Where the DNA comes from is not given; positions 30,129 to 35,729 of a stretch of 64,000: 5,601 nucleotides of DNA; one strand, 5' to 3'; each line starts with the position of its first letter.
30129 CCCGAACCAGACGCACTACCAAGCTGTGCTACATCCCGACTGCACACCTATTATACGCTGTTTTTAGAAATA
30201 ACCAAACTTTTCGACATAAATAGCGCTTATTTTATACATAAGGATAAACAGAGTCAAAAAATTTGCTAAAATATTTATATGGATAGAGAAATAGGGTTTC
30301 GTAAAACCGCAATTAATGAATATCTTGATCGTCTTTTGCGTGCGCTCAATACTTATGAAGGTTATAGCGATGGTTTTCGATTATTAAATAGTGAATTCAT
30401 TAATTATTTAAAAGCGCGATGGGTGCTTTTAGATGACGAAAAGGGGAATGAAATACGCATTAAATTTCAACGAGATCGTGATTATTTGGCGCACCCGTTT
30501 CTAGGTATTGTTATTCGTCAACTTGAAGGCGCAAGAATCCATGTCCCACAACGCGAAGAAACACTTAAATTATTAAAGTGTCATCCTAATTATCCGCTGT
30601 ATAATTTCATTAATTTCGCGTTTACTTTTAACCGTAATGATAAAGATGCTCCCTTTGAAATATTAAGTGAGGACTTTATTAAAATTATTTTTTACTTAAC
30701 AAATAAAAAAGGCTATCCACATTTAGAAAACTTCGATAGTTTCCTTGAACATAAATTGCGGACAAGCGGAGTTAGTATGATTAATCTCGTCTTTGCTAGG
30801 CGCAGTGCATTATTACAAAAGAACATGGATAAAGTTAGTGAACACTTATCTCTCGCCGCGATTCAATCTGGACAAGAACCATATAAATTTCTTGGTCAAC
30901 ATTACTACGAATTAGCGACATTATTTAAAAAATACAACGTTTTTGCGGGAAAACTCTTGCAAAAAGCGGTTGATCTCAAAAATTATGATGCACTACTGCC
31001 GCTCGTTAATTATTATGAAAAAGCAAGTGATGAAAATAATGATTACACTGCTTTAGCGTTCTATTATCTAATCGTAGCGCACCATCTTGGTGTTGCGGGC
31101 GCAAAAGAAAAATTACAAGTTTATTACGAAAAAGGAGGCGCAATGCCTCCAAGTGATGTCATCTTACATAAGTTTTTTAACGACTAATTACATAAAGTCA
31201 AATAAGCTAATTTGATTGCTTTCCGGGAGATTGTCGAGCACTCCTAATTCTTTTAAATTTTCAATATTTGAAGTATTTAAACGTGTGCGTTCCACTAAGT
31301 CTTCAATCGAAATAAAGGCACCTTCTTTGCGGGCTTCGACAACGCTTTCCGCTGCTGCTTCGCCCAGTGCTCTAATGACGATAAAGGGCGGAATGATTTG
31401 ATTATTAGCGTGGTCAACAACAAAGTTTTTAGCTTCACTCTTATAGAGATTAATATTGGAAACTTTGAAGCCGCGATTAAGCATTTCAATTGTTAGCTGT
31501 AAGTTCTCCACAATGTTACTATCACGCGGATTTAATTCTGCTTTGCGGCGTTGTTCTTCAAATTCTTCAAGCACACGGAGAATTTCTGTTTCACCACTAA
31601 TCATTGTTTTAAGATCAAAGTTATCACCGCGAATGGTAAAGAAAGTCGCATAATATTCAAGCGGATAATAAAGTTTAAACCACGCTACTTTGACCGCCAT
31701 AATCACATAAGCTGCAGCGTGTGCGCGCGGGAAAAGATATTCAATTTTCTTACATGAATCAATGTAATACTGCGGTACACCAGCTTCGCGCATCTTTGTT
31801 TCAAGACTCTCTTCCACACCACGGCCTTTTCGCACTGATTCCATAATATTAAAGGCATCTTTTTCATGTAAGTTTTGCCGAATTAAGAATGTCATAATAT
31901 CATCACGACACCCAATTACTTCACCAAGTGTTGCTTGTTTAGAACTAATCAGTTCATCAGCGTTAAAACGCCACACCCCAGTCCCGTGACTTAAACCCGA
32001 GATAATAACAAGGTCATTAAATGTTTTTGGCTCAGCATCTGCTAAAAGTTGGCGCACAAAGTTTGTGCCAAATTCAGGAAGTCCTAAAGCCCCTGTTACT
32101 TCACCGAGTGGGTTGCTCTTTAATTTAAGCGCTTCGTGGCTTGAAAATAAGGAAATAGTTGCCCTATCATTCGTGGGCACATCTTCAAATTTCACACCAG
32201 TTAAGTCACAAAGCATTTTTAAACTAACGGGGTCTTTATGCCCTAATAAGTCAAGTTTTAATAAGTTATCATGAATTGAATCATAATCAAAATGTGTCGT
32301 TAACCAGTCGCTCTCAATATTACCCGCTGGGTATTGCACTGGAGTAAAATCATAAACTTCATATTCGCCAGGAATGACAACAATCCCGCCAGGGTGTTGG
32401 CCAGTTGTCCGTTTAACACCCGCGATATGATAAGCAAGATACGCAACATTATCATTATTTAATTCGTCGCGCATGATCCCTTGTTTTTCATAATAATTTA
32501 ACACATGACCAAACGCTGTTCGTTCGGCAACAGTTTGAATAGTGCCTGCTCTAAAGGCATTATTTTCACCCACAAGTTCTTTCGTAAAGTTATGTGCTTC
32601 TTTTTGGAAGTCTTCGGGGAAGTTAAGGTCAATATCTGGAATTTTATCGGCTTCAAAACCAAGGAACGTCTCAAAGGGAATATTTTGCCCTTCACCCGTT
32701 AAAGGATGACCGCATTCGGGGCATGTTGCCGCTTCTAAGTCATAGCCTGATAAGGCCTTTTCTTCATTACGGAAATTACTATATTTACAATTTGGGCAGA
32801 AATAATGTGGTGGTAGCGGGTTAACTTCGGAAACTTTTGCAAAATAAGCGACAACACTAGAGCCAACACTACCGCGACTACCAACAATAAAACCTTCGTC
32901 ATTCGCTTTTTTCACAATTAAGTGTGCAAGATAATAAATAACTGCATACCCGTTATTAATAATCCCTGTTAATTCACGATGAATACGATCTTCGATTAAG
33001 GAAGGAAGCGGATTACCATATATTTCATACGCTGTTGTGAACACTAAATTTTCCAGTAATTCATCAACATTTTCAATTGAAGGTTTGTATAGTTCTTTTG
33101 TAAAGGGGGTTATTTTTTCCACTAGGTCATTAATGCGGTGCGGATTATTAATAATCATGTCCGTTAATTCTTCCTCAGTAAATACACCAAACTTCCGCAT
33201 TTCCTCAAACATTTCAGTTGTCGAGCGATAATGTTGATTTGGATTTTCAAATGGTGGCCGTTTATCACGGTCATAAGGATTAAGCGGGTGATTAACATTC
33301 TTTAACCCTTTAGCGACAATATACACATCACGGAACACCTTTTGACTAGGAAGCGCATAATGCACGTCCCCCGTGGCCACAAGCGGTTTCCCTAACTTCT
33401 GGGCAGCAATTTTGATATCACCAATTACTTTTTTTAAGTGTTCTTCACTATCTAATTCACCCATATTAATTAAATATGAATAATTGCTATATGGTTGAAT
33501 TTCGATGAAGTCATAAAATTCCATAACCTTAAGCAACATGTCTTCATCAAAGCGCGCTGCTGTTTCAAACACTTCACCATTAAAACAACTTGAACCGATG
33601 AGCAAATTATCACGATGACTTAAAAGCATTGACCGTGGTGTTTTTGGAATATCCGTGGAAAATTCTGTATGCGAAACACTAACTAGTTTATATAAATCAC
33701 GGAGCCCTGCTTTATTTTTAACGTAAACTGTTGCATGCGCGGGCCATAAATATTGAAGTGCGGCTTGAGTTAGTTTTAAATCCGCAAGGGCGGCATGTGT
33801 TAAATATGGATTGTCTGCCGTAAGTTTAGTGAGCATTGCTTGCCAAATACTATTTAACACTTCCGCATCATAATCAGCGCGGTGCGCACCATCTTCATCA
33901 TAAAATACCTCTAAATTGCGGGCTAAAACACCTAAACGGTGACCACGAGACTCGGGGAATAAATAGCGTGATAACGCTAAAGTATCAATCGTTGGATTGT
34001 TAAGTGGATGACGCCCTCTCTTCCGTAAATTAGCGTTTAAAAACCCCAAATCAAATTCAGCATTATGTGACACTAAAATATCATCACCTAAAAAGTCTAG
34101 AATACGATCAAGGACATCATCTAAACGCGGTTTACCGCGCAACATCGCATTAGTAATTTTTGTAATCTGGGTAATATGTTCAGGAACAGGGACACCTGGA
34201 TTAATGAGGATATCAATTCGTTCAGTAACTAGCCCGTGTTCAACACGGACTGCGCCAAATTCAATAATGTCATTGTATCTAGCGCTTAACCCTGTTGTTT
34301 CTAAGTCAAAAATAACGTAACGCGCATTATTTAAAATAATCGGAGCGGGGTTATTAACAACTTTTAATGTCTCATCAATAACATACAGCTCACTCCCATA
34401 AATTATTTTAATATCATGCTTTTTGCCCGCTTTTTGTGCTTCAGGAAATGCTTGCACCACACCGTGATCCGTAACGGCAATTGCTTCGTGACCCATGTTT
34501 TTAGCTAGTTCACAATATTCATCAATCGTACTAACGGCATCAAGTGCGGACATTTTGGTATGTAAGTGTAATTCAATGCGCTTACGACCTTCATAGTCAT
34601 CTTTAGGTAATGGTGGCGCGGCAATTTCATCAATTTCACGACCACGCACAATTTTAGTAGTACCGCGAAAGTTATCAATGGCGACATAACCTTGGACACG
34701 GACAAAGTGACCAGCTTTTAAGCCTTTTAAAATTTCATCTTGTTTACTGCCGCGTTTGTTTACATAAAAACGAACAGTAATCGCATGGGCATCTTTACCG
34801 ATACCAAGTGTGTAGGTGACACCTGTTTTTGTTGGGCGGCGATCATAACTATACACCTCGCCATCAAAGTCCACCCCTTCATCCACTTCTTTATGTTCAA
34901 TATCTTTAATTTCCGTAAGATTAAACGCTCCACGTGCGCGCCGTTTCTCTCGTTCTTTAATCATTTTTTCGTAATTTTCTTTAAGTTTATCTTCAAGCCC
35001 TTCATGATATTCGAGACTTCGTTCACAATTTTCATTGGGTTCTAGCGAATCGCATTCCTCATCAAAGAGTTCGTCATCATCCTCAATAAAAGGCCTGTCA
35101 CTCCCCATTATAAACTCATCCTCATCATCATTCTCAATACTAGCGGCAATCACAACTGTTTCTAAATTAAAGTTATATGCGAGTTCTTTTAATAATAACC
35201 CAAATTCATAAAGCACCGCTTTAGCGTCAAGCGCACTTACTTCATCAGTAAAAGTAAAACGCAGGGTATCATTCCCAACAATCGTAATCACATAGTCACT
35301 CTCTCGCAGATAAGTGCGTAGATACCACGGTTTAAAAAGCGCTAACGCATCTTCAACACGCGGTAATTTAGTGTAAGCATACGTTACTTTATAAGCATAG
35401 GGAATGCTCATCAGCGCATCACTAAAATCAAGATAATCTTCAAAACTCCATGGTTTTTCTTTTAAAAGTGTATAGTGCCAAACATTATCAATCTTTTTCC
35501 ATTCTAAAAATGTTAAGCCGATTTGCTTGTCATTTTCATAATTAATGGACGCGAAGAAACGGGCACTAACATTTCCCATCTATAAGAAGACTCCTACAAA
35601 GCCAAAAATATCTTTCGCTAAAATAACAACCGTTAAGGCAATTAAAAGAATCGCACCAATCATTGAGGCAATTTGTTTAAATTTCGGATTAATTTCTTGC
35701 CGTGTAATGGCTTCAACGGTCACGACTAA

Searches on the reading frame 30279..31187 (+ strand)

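Call 24: search_protein_families(library=pfam, proteins=[window:30279-31187:+], max_evalue=0.05)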
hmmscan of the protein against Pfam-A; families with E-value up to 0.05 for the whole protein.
window:30279-31187:+ (302 aa): 1 family
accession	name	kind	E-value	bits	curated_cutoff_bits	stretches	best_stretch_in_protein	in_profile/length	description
PF08227.16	DASH_Hsk3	-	0.01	16.7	24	1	177-207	12-40/45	DASH complex subunit Hsk3 like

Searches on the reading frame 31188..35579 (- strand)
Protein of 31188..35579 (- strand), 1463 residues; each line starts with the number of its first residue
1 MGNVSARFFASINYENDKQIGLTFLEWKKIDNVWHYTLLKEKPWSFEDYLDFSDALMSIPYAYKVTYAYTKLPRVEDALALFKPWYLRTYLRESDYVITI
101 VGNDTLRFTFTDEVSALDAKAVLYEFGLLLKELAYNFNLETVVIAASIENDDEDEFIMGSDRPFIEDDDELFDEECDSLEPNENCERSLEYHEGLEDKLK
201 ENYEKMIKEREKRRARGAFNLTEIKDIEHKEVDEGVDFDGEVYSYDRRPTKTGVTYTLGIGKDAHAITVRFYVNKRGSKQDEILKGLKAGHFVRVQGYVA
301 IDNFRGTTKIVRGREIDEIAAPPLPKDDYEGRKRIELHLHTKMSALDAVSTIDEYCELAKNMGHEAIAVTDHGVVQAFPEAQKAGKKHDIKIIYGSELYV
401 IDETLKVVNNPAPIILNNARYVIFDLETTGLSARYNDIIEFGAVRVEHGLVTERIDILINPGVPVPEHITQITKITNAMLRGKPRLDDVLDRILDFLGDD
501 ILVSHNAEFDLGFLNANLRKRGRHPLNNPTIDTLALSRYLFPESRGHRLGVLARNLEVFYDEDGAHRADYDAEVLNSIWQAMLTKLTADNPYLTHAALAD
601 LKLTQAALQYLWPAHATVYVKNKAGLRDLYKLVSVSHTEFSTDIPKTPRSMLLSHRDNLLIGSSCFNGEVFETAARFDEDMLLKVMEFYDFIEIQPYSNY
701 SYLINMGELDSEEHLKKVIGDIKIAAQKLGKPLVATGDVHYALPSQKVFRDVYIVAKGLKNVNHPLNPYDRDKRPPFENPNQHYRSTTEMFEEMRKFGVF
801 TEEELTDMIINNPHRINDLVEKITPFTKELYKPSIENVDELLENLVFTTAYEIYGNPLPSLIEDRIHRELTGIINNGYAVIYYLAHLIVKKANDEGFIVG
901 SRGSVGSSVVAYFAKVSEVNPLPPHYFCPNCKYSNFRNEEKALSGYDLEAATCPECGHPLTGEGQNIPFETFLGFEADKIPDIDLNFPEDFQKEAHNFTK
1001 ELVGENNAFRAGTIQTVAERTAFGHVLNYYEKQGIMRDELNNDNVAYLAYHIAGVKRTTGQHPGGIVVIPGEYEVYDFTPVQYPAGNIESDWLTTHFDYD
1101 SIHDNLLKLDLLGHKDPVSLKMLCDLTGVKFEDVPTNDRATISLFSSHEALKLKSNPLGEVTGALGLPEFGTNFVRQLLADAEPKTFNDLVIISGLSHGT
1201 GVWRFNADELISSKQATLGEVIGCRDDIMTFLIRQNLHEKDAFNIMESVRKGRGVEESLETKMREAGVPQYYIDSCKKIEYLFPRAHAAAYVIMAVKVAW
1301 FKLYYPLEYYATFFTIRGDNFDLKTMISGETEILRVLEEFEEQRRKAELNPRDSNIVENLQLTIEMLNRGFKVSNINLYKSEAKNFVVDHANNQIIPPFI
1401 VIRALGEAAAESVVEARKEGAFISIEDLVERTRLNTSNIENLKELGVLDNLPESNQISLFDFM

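Call 24: search_protein_families(library=pfam, proteins=[window:31188-35579:-], max_evalue=0.05)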
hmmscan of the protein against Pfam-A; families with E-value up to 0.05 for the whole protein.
window:31188-35579:- (1463 aa): 8 families
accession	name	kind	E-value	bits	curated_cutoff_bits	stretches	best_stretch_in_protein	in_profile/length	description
PF07733.18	DNA_pol3_alpha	-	1.5e-51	176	23.9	1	841-1113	2-260/260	Bacterial DNA polymerase III alpha NTPase domain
PF00929.31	RNase_T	-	2.1e-36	126.4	24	1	422-574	1-159/164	Exonuclease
PF02811.25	PHP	-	1.1e-25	91.3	26.4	2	336-498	1-153/164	PHP domain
PF17657.6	DNA_pol3_finger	-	1e-20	74.2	22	1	1121-1256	6-149/166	Bacterial DNA polymerase III alpha subunit finger domain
PF14579.12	HHH_6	-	6.4e-14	52.4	25.6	1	1370-1454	1-86/90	Helix-hairpin-helix motif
PF13482.12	RNase_H_2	-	0.0028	18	22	1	422-565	1-122/165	RNase_H superfamily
PF12836.13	HHH_3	-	0.0042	17.6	27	1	1404-1443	21-61/65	Helix-hairpin-helix motif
PF03934.19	T2SSK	-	0.048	14.5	24.2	0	1405-1436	18-49/63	Type II secretion system (T2SS), protein K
